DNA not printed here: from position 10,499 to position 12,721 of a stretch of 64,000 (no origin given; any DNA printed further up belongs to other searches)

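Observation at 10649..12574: Wzy-like polymerase carrying a C-terminal triple Cys-rich module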

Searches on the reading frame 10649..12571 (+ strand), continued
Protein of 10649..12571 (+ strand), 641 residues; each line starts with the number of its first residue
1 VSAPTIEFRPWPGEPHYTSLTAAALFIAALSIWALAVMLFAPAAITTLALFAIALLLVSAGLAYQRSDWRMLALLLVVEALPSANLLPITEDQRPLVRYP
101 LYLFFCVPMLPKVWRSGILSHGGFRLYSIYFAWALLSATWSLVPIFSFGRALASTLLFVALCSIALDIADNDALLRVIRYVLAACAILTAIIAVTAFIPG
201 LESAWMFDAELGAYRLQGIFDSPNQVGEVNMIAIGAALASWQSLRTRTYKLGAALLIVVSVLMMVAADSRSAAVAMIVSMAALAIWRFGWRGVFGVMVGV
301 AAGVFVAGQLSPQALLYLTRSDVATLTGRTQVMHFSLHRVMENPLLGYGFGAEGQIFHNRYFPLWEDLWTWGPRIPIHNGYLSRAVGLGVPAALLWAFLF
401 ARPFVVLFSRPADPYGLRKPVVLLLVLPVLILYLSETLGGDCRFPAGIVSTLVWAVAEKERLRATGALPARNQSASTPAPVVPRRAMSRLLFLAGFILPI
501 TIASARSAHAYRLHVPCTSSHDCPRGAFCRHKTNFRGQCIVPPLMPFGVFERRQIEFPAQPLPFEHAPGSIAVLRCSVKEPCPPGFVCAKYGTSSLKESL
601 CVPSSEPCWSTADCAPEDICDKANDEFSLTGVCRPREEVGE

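Call 47: fold_search(model_id=the predicted structure, library=pdb)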
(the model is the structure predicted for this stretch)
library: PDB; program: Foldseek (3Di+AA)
matches with E <= 10: 170; with E <= 0.001: 1
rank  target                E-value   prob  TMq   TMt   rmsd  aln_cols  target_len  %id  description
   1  7tpg_B                1.5e-07  1.00  0.43  0.63   6.0       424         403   16  Single-Particle Cryo-EM Structure of the WaaL O-antigen ligase in its ligand bound state (released 2022-04-06)
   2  8bh1_A                3.1e-03  1.00  0.31  0.50   9.0       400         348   18  Core divisome complex FtsWIQBL from Pseudomonas aeruginosa (released 2023-04-19)
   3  8p1u_A                3.1e-03  1.00  0.31  0.47  11.4       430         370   15  Structure of divisome complex FtsWIQLB (released 2024-05-22)
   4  3waj                  1.8e-01  0.15  0.11  0.10  19.6       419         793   13  Crystal structure of the Archaeoglobus fulgidus oligosaccharyltransferase (O29867_ARCFU) complex with Zn and sulfate (released 2013-10-30)
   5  9n9j_I                2.6e-01  0.28  0.18  0.17  20.4       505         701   12  Structure of a GRP94 folding intermediate engaged with a CCDC134- and FKBP11-bound secretory translocon (released 2025-11-19)
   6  8pnl_C                3.9e-01  0.08  0.11  0.13  25.8       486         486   15  Outward-open conformation of a Major Facilitator Superfamily (MFS) transporter MHAS2168, a homologue of Rv1410 from M. (released 2023-10-18)
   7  8b6l_I                4.7e-01  0.33  0.20  0.19  18.3       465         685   11  Subtomogram average of the human Sec61-TRAP-OSTA-translocon (released 2022-12-07)
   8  4jre_A                4.7e-01  0.14  0.14  0.19  19.9       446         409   12  Crystal structure of nitrate/nitrite exchanger NarK with nitrite bound (released 2013-05-15)
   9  6ezn_F                7.8e-01  0.06  0.09  0.09  19.9       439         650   14  Cryo-EM structure of the yeast oligosaccharyltransferase (OST) complex (released 2018-01-17)
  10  7d5q_A                9.3e-01  0.06  0.11  0.15  24.4       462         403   10  Structure of NorC transporter (K398A mutant) in an outward-open conformation in complex with a single-chain Indian cam (released 2021-06-09)
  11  9i4i_l                1.1e+00  0.08  0.15  0.15  17.6       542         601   10  High resolution Cryo-EM structure of human complex I in mitochondria (released 2025-11-12)
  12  4iu8_A                1.2e+00  0.06  0.13  0.16  19.8       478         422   12  Crystal structure of a membrane transporter (selenomethionine derivative) (released 2013-04-17)
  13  8xbs_A                1.3e+00  0.07  0.13  0.13  23.1       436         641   14  C. elegans apo-SID1 structure (released 2024-06-05)
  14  6ftg_5                1.4e+00  0.23  0.20  0.20  18.7       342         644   13  Subtomogram average of OST-containing ribosome-translocon complexes from canine rough microsomal membranes (released 2018-03-21)
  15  6rfa                  1.4e+00  0.08  0.09  0.18  23.5       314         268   13  Crystal structure of the H30K mutant of the light-driven sodium pump KR2 in the monomeric form, pH 8.0 (released 2019-04-24)
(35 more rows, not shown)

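Call 53: find_encoding_contigs(protein=P0024, flank=5000, max_places=1)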
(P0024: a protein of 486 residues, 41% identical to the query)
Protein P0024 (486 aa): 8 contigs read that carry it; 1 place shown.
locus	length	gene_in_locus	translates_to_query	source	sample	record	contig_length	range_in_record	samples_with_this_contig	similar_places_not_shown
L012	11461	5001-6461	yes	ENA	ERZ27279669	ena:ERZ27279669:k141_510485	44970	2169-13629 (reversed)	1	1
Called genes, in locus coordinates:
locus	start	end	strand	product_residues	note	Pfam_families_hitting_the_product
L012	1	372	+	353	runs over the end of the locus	PF02388:FemAB, PF13480:Acetyltransf_6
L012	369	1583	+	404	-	-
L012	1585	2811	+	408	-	PF13439:Glyco_transf_4, PF13579:Glyco_trans_4_4, PF00534:Glycos_transf_1, PF13692:Glyco_trans_1_4, PF13524:Glyco_trans_1_2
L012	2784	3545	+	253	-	PF00984:UDPG_MGDP_dh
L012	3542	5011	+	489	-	-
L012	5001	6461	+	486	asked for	PF04932:Wzy_C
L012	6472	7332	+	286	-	PF00535:Glycos_transf_2, PF13641:Glyco_tranf_2_3 (faint)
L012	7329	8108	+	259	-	PF01522:Polysacc_deac_1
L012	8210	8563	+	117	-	PF12728:HTH_17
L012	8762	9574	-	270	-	-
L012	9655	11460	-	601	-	PF07602:DUF1565 (faint), PF17957:Big_7, PF22842:Pel9A-like_beta_helix, PF05048:NosD (faint), PF13229:Beta_helix (weak)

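Call 54: find_encoding_contigs(protein=P0021, flank=5000, max_places=1)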
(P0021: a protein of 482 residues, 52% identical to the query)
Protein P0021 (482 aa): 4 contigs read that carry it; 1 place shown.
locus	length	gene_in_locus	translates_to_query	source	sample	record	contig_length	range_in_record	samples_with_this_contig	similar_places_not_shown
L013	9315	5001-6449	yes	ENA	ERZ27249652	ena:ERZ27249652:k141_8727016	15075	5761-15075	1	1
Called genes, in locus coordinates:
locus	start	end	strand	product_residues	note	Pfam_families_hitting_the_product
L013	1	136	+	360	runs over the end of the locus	PF01408:GFO_IDH_MocA, PF02894:GFO_IDH_MocA_C, PF22725:GFO_IDH_MocA_C3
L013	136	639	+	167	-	PF25084:LbH_EIF2B (faint), PF25087:GMPPB_C (weak), PF14602:Hexapep_2 (faint), PF00132:Hexapep (weak)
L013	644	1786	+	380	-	PF01041:DegT_DnrJ_EryC1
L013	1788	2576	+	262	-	PF02397:Bac_transf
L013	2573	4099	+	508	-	PF01943:Polysacc_synt, PF13440:Polysacc_synt_3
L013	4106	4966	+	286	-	PF00535:Glycos_transf_2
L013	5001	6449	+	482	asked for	PF04932:Wzy_C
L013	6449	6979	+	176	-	-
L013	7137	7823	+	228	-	PF01522:Polysacc_deac_1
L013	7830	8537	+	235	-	PF08241:Methyltransf_11 (weak)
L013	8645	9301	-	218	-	-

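Call 55: find_encoding_contigs(protein=P0002, flank=5000, max_places=1)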
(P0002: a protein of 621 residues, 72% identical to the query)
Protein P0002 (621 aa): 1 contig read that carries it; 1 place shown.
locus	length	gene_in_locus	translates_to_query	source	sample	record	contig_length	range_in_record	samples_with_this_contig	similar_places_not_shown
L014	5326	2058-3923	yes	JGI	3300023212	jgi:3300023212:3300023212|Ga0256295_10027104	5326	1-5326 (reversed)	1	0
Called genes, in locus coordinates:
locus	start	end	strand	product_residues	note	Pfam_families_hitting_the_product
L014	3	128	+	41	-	?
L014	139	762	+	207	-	-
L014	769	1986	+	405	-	PF13439:Glyco_transf_4, PF13579:Glyco_trans_4_4, PF00534:Glycos_transf_1, PF13692:Glyco_trans_1_4, PF13524:Glyco_trans_1_2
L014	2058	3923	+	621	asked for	PF04932:Wzy_C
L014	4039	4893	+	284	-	PF01522:Polysacc_deac_1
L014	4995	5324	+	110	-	?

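Call 71: list_cluster_members(proteins=[P0001, P0003, P0002])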
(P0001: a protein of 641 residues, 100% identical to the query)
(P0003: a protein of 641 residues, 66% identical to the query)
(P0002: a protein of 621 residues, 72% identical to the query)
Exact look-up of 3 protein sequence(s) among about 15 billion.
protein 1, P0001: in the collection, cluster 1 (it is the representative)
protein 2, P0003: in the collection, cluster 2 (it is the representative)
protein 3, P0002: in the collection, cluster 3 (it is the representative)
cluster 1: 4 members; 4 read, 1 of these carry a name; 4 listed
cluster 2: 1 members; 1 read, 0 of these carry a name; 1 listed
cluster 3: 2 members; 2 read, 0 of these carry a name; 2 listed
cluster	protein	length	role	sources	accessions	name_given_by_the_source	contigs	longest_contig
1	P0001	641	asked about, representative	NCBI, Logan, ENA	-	-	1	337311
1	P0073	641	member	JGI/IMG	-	O-antigen ligase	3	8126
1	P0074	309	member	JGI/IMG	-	-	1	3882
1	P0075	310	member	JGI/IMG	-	-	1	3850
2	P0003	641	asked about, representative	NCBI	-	-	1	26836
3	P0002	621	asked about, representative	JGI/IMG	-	-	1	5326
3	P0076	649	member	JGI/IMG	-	-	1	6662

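Call 75: find_encoding_contigs(protein=P0028, flank=4000, max_places=1)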
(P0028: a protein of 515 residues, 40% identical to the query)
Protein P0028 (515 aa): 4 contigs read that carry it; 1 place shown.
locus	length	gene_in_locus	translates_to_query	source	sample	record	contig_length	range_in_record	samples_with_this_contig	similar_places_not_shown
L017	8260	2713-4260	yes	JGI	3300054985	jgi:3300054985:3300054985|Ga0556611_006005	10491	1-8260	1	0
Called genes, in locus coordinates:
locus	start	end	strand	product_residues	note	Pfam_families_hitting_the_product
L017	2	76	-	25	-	?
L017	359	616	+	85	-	PF07521:RMMBL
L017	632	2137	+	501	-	PF02885:Glycos_trans_3N (weak), PF00591:Glycos_transf_3, PF07831:PYNP_C (weak)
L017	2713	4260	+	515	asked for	PF04932:Wzy_C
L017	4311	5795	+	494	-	PF01943:Polysacc_synt, PF13440:Polysacc_synt_3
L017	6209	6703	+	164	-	PF01258:zf-dskA_traR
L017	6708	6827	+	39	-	-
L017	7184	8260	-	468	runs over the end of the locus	PF01139:RtcB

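Call 76: find_encoding_contigs(protein=P0033, flank=4000, max_places=1)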
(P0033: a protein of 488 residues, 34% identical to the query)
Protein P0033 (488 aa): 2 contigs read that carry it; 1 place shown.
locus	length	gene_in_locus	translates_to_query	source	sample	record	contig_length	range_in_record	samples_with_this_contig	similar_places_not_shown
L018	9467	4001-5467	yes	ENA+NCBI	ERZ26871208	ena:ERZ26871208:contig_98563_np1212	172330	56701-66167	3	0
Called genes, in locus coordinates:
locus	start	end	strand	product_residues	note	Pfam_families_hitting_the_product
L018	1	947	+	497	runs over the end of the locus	PF13489:Methyltransf_23, PF07021:MetW, PF08241:Methyltransf_11, PF08242:Methyltransf_12, PF13649:Methyltransf_25, PF13847:Methyltransf_31, PF00535:Glycos_transf_2, PF10111:Glyco_tranf_2_2 (weak)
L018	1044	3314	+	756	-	PF04879:Molybdop_Fe4S4, PF00384:Molybdopterin, PF01568:Molydop_binding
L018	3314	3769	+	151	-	PF01638:HxlR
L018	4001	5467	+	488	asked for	PF04932:Wzy_C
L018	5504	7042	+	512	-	PF05048:NosD, PF13229:Beta_helix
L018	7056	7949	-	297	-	PF01522:Polysacc_deac_1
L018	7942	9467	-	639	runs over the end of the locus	PF00702:Hydrolase (faint)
